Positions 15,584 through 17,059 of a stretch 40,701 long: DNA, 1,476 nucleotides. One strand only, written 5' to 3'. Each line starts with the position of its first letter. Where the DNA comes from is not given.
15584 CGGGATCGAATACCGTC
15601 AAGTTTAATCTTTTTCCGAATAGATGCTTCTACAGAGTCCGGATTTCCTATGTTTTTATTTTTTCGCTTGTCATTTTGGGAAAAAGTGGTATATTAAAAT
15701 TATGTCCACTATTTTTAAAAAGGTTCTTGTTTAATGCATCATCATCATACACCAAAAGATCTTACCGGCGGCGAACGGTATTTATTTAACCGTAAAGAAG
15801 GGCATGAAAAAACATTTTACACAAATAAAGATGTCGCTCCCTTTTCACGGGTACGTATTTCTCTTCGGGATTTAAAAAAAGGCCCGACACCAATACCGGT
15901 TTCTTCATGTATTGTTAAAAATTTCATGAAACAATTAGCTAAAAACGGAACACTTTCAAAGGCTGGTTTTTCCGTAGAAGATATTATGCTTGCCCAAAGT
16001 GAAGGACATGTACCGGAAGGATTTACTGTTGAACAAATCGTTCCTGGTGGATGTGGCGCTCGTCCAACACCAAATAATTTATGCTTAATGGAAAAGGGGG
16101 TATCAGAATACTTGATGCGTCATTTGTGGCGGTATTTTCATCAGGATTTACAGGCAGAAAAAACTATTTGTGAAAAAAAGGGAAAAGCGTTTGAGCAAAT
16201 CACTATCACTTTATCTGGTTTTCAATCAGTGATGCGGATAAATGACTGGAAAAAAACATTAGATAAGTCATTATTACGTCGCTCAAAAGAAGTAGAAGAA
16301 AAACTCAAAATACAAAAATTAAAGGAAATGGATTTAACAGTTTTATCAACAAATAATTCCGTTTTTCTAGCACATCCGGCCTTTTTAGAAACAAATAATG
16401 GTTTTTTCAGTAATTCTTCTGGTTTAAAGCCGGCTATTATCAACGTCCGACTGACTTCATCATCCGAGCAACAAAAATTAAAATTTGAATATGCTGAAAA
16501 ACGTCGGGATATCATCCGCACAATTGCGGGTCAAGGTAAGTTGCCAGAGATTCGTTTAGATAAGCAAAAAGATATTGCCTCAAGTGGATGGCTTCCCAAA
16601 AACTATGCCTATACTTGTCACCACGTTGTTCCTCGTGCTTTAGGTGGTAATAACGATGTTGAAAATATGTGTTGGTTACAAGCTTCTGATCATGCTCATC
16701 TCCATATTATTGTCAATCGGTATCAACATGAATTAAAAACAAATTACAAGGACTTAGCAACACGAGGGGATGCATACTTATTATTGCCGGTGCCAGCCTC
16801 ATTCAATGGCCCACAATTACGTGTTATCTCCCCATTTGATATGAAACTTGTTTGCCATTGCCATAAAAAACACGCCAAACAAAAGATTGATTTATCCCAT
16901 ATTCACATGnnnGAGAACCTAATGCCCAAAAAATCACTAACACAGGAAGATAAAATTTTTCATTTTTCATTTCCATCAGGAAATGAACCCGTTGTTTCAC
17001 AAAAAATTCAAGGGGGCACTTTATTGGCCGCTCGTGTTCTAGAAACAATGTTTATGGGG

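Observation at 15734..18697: Tandem paralogous multi-module HNH (AHH-like) proteins inserted between dnaE and thrS, with no visible delivery or immunity partner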

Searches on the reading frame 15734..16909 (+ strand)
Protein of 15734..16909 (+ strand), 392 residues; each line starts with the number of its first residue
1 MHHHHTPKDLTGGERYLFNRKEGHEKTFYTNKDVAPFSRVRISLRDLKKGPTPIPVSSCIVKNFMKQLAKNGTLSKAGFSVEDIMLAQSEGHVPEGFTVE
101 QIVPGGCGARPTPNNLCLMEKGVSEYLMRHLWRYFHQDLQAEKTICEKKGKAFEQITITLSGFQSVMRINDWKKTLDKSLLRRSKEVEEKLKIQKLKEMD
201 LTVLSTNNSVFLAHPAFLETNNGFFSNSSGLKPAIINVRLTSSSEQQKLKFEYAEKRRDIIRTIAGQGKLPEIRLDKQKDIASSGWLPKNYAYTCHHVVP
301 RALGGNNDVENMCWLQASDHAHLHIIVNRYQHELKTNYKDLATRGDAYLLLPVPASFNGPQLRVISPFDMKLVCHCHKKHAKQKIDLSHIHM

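Call 3: search_protein_families(library=pfam, proteins=[window:15734-16909:+], max_evalue=10)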
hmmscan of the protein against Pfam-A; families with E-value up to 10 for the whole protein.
window:15734-16909:+ (392 aa): 2 families
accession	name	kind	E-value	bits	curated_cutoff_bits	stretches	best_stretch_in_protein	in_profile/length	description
PF01844.29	HNH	-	0.013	16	21.4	1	291-324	12-45/47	HNH endonuclease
PF14279.12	HNH_5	-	0.11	12.9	27.5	1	294-313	14-36/56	HNH endonuclease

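Call 4: search_protein_families(library=ncbifam, proteins=[window:15734-16909:+], max_evalue=10)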
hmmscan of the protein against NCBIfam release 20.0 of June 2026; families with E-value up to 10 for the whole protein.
window:15734-16909:+ (392 aa): 2 families
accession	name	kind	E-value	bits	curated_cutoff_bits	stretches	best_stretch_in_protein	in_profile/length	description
NF040563.1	guided_IscB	equivalog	0.074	12.2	175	1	289-324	201-236/314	RNA-guided endonuclease IscB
NF050017.1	TransRegFevR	equivalog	0.086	13.1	180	1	144-196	26-76/109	transcriptional regulator FevR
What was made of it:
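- On AHH/SHH/GHH polymorphic-toxin nuclease domains: There are no such domains (calls 3, 4).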

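Call 11: find_homologous_proteins(query=window:15734-16909:+, max_evalue=0.001)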
Query window:15734-16909:+ (392 aa): 3 proteins with E <= 0.001 among 1984 candidates.
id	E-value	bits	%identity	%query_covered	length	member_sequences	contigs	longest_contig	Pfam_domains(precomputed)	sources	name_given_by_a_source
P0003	3.9e-248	841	87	100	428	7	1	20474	-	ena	-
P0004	5.9e-154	531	62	95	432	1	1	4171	-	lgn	-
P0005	3.9e-147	508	58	95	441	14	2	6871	-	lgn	-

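Call 13: find_encoding_contigs(protein=P0003, flank=10000, max_places=4)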
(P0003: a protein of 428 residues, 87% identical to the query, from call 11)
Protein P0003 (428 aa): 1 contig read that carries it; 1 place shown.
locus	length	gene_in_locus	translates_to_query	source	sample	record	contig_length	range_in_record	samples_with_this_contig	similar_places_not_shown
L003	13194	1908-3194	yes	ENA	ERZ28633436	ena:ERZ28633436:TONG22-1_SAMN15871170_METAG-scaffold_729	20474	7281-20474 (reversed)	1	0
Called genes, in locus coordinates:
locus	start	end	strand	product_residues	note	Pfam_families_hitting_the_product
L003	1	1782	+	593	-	?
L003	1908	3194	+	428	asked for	-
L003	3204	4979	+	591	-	-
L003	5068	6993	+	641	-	PF02824:TGS, PF07973:tRNA_SAD, PF00587:tRNA-synt_2b, PF03129:HGTP_anticodon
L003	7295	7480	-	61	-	-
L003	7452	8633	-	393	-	PF00535:Glycos_transf_2, PF10111:Glyco_tranf_2_2, PF13641:Glyco_tranf_2_3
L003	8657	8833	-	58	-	-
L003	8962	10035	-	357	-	PF04055:Radical_SAM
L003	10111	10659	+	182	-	PF02482:Ribosomal_S30AE, PF16321:Ribosom_S30AE_C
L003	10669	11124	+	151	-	PF00359:PTS_EIIA_2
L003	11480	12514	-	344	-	-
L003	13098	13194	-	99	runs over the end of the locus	PF02452:PemK_toxin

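Call 14: find_encoding_contigs(protein=P0005, flank=10000, max_places=4)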
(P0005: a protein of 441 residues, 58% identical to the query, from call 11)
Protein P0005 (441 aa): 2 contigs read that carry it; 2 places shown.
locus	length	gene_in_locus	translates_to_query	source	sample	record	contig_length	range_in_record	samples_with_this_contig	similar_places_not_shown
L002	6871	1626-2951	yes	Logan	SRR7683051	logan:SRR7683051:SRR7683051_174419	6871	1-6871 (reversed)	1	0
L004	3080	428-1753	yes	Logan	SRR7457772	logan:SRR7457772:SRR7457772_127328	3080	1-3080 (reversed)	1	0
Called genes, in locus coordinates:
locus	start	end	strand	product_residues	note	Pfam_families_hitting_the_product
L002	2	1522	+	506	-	?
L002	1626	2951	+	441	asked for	-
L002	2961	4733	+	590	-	-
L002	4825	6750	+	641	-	PF02824:TGS, PF07973:tRNA_SAD, PF00587:tRNA-synt_2b, PF03129:HGTP_anticodon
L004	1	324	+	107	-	?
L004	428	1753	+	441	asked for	-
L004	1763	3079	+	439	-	?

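Call 33: find_homologous_proteins(query=A4, max_evalue=0.001)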
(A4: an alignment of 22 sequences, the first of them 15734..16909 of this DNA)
Query A4 (22 sequences) (392 aa, profile of the alignment): 4 proteins with E <= 0.001 among 5427 candidates.
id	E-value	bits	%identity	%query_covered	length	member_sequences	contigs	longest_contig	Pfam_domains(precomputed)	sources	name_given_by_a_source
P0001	9.1e-117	409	35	29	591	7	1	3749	-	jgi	jgi:hypothetical protein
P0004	7.8e-106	373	62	95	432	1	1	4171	-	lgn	-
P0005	8.0e-103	363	58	95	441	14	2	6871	-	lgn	-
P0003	5.8e-98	347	87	100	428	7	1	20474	-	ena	-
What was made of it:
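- Tried and rejected: It returned only the close orthologues already known (call 33).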

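Call 47: predict_structure(alignment_id=A4)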
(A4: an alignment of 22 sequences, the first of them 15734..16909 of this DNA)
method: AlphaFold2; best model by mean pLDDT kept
length: 392 residues; sequences in the alignment: 22
mean_pLDDT: 85.0   pTM: 0.70
mean pLDDT of the five models: 85.0, 85.0, 82.9, 81.8, 81.6
residues with pLDDT >= 90: 228; 70-90: 103; 50-70: 36; < 50: 25
segments of 3 or more residues with pLDDT < 50: 1-12, 382-392
pLDDT, mean of each block of 10 residues (from residue 1): 36 70 83 89 94 94 98 97 98 98 96 96 92 93 93 90 93 87 88 88 88 79 56 85 93 94 94 94 95 91 91 88 91 95 90 74 55 53 44 33
secondary structure, 60 per line:
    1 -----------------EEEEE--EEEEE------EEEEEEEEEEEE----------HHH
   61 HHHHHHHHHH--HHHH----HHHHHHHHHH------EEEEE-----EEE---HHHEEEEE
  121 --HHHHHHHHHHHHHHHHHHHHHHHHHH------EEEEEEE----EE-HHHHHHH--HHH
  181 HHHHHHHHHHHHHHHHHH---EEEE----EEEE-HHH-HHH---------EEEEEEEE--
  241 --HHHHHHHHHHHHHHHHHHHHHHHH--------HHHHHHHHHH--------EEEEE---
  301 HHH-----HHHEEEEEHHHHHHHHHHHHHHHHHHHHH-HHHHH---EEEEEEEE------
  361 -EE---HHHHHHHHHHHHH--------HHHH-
elements in order: E18-22 E25-29 E36-47 H58-70 H73-76 H81-90 E97-101 E107-109 E116-120 H123-148 E155-161 H169-175 H178-198 E202-205 E210-213 E231-238 H243-266 H275-284 E293-297 E312-316 H317-337 H339-343 E347-354 H367-379 H388-391
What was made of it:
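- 15839..16228 (+): A residues ~36-165: degenerate N-terminal HNH-like module. E100-Q101 replace His-His. P104, G108 and N115 are kept. Beta-beta-alpha elements E97-101, E116-120 and H123-148 in the model (call 47).
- The AlphaFold2 model of A (pLDDT 85, pTM 0.70) shows two copies of the same element order (call 47).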

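Call 50: fold_search(model_id=the predicted structure, library=pdb)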
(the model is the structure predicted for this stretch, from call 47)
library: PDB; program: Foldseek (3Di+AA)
matches with E <= 10: 152; with E <= 0.001: 0
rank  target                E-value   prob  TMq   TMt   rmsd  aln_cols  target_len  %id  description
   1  6b7z_B                2.3e-01  0.03  0.11  0.06  21.3       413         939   10  Cryo-EM structure of human insulin degrading enzyme in complex with FAB H11 heavy chain and FAB H11 light chain (released 2018-01-10)
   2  6b7y_A                3.0e-01  0.05  0.13  0.07  19.9       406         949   10  Cryo-EM structure of human insulin degrading enzyme (released 2017-11-08)
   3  9cg3_Y                3.2e-01  0.06  0.09  0.09  16.4       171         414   13  Human kidney respiratory complex III (released 2025-08-06)
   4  6rwx_A                3.2e-01  0.05  0.08  0.14  20.2       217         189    8  Periplasmic inner membrane ring of the Shigella type 3 secretion system (released 2020-02-12)
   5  8axn_C                3.6e-01  0.04  0.08  0.13  22.5       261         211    8  Inner membrane ring and secretin N0 N1 domains of the type 3 secretion system of Shigella flexneri (released 2023-03-01)
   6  9t38_D                4.1e-01  0.93  0.14  0.42   3.0        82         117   18  Rhs2-CT endonuclease toxin in complex with cognate immunity protein RhsI2 and EF-Tu (released 2025-12-24)
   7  9w7u_A                4.1e-01  0.03  0.10  0.05  23.4       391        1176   12  SuperFi Cas9 - 20nt sgRNA - DNA ternary complex Class C (released 2025-12-31)
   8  9t38_A                4.3e-01  0.57  0.14  0.44  12.2       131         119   13  Rhs2-CT endonuclease toxin in complex with cognate immunity protein RhsI2 and EF-Tu (released 2025-12-24)
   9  9sit_A                4.3e-01  0.10  0.11  0.13  24.5       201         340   13  Type I-F_HNH variant Cascade bound to dsDNA, HNH domain in inwards position (released 2026-02-18)
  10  6uhc_D                4.6e-01  0.02  0.09  0.11  19.4       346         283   10  CryoEM structure of human Arp2/3 complex with bound NPFs (released 2020-07-01)
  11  3hum_A                4.6e-01  0.01  0.07  0.07  20.5       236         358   11  Crystal structure of Penicillin binding protein 4 from Staphylococcus aureus COL in complex with Cefotaxime (released 2009-11-10)
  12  8axn_A                5.2e-01  0.03  0.08  0.12  20.8       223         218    7  Inner membrane ring and secretin N0 N1 domains of the type 3 secretion system of Shigella flexneri (released 2023-03-01)
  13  6yxx_AW               5.5e-01  0.03  0.10  0.13  27.9       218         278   10  State A of the Trypanosoma brucei mitoribosomal large subunit assembly intermediate (released 2020-10-14)
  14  8cm0_AAA              6.5e-01  0.35  0.13  0.39  12.8       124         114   14  Rhs2-CT endonuclease toxin in complex with cognate immunity protein RhsI2 (released 2024-08-28)
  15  6ln0                  8.8e-01  0.02  0.09  0.09  24.2       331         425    8  Crystal structure of three main domains of nonstructural protein 3 from Coronavirus (released 2021-05-05)
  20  4h9d_C                1.3e+00  0.15  0.11  0.43  10.9        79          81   18  Crystal Structure of Mn-dependent Gme HNH nicking endonuclease from Geobacter metallireducens GS-15, Northeast Structu (released 2012-10-10)
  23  4h9d_A                1.6e+00  0.28  0.14  0.51   9.8       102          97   15  Crystal Structure of Mn-dependent Gme HNH nicking endonuclease from Geobacter metallireducens GS-15, Northeast Structu (released 2012-10-10)
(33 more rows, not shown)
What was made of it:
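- Closest known: AHH, SHH and GHH HNH-type toxin domains of polymorphic toxin systems. Same: It has local structural similarity to an Rhs HNH toxin (call 50).
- The best local structural hit is an Rhs toxin HNH domain, probability 0.93 (call 50).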

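Call 56: fold_search(model_id=the predicted structure, library=viral)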
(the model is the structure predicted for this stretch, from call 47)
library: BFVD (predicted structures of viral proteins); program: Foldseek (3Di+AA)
matches with E <= 10: 405; with E <= 0.001: 0
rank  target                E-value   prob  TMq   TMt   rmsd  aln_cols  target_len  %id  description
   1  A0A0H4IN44            3.6e-02  0.08  0.11  0.13  22.3       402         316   11  Homing endonuclease [Pseudoalteromonas phage H101]
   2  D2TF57                7.7e-02  0.77  0.11  0.30  12.9        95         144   21  (no name in the UniProt tables at hand)
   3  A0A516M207            8.2e-02  0.54  0.10  0.34   9.6       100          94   18  (no name in the UniProt tables at hand)
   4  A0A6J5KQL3            1.0e-01  0.30  0.08  0.35  10.2       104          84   14  HNHc domain containing protein [uncultured Caudovirales phage]
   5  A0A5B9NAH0            1.2e-01  0.06  0.11  0.16  24.0       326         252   11  (no name in the UniProt tables at hand)
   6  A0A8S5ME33            1.6e-01  0.33  0.12  0.16  13.2       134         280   22  HNH endonuclease [Siphoviridae sp. ctYh54]
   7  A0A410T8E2            1.6e-01  0.12  0.10  0.19  17.1       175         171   16  Putative homing endonuclease [Pseudomonas phage Henu5]
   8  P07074                1.8e-01  0.35  0.10  0.18  12.9        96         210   18  Probable mobile endonuclease C [Enterobacteria phage T4]
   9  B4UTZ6                1.8e-01  0.04  0.10  0.13  20.8       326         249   12  (no name in the UniProt tables at hand)
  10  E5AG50                1.9e-01  0.13  0.10  0.20  17.6       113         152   17  (no name in the UniProt tables at hand)
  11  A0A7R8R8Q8            2.0e-01  0.23  0.10  0.18  12.5       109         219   20  (no name in the UniProt tables at hand)
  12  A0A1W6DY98            2.1e-01  0.35  0.12  0.15  13.6       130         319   15  Putative homing endonuclease [Aeromonas phage phiA8-29]
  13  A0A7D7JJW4            2.1e-01  0.33  0.11  0.13  12.4       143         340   17  (no name in the UniProt tables at hand)
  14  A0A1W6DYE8            2.1e-01  0.20  0.12  0.15  16.2       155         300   15  Homing endonuclease [Aeromonas phage phiA8-29]
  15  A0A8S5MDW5            2.2e-01  0.63  0.12  0.18   9.8        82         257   27  HNH endonuclease [Siphoviridae sp. ctYh54]
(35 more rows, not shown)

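Call 58: search_protein_families(library=padloc, proteins=[window:15734-16909:+], max_evalue=0.1)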
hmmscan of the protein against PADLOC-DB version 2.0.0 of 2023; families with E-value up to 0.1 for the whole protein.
window:15734-16909:+ (392 aa): 0 families

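Call 59: search_protein_families(library=phrogs, proteins=[window:15734-16909:+], max_evalue=0.1)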
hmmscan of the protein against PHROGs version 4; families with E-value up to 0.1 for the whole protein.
window:15734-16909:+ (392 aa): 2 families
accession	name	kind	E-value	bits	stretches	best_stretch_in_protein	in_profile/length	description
phrog_655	-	DNA, RNA and nucleotide metabolism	6.1e-05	24.1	1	296-325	52-81/343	homing endonuclease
phrog_1271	-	DNA, RNA and nucleotide metabolism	0.061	13.7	0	292-329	285-321/361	HNH endonuclease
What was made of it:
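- PHROGs returns only generic HNH or homing endonuclease families (call 59).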

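Call 91: search_dna_similar(query=window:15734-16909:+, collection=plasmids, mode=protein, max_evalue=0.001, max_rows=15)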
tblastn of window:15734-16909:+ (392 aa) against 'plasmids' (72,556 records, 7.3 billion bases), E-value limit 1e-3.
No match.

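Call 92: search_dna_similar(query=window:15734-16909:+, collection=phages, mode=protein, max_evalue=0.001, max_rows=15)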
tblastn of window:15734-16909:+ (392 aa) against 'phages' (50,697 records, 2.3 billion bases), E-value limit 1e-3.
Records with a match: 38; places in all: 38; records where one place covers at least 80% of the query: 0.
Best place of each record, by identity: <60% 38.
By first word of the organism name: Klebsiella 38.
By host as written in the record: Klebsiella pneumoniae MRSN414780 10; Raoultella planticola K59 (synonym: Klebsiella planticola) 7; Klebsiella pneumoniae 6; Klebsiella pneumoniae MRSN15882 4; Klebsiella sp. 3; Klebsiella pneumoniae K62 2; Klebsiella pneumoniae ATCC 33495 2; Klebsiella pneumoniae K28 1; and 3 more.
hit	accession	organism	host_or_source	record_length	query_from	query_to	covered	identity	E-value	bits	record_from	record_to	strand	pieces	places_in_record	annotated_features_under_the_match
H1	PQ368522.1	Klebsiella phage Mexia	Klebsiella pneumoniae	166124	290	338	13%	36.7%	8e-4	48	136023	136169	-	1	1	homing endonuclease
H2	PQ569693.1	Klebsiella phage vB_Kpn_K65_evo10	Klebsiella pneumoniae K62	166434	290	338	13%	36.7%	8e-4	48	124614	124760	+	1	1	homing endonuclease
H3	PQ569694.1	Klebsiella phage vB_Kpn_K65_evo1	Klebsiella pneumoniae K28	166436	290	338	13%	36.7%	8e-4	48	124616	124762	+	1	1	homing endonuclease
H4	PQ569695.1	Klebsiella phage vB_Kpl_K65_evo2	Raoultella planticola K59 (synonym: ...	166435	290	338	13%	36.7%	8e-4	48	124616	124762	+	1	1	homing endonuclease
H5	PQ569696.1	Klebsiella phage vB_Kpl_K65_evo3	Raoultella planticola K59 (synonym: ...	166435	290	338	13%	36.7%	8e-4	48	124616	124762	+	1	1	homing endonuclease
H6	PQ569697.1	Klebsiella phage vB_Kpl_K65_evo4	Raoultella planticola K59 (synonym: ...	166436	290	338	13%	36.7%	8e-4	48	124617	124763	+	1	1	homing endonuclease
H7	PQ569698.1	Klebsiella phage vB_Kpl_K65_evo5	Raoultella planticola K59 (synonym: ...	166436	290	338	13%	36.7%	8e-4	48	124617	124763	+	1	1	homing endonuclease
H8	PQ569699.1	Klebsiella phage vB_Kpl_K65_evo6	Raoultella planticola K59 (synonym: ...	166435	290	338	13%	36.7%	8e-4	48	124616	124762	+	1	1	homing endonuclease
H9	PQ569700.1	Klebsiella phage vB_Kpl_K65_evo7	Raoultella planticola K59 (synonym: ...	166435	290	338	13%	36.7%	8e-4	48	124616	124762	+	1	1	homing endonuclease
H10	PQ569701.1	Klebsiella phage vB_Kpl_K65_evo8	Raoultella planticola K59 (synonym: ...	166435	290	338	13%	36.7%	8e-4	48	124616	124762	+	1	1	homing endonuclease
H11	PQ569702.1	Klebsiella phage vB_Kpn_K65_evo9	Klebsiella pneumoniae K62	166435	290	338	13%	36.7%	8e-4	48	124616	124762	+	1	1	homing endonuclease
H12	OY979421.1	Klebsiella phage vB_Kte_K65PH164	-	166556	290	338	13%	36.7%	8e-4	48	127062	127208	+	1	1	homing endonuclease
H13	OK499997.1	Klebsiella phage vB_KaeM_Boboto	Klebsiella aerogenes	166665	290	338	13%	36.7%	8e-4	48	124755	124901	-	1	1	putative endonuclease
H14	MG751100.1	Klebsiella phage KP1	Klebsiella pneumoniae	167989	290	338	13%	36.7%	8e-4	48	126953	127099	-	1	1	homing endonuclease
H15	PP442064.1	Klebsiella phage Phi_KR8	Klebsiella pneumoniae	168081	290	338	13%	36.7%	8e-4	48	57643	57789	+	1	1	hypothetical protein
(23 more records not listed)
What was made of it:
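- In annotated phage genomes only the 49-residue catalytic core matches, weakly (E=8e-4), homing endonuclease genes of Klebsiella phages (call 92). The top PHROG and BFVD hits are homing endonucleases (calls 56, 59, 92).
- Tried and rejected: Only the 49-aa catalytic core matched phage records (calls 91, 92).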
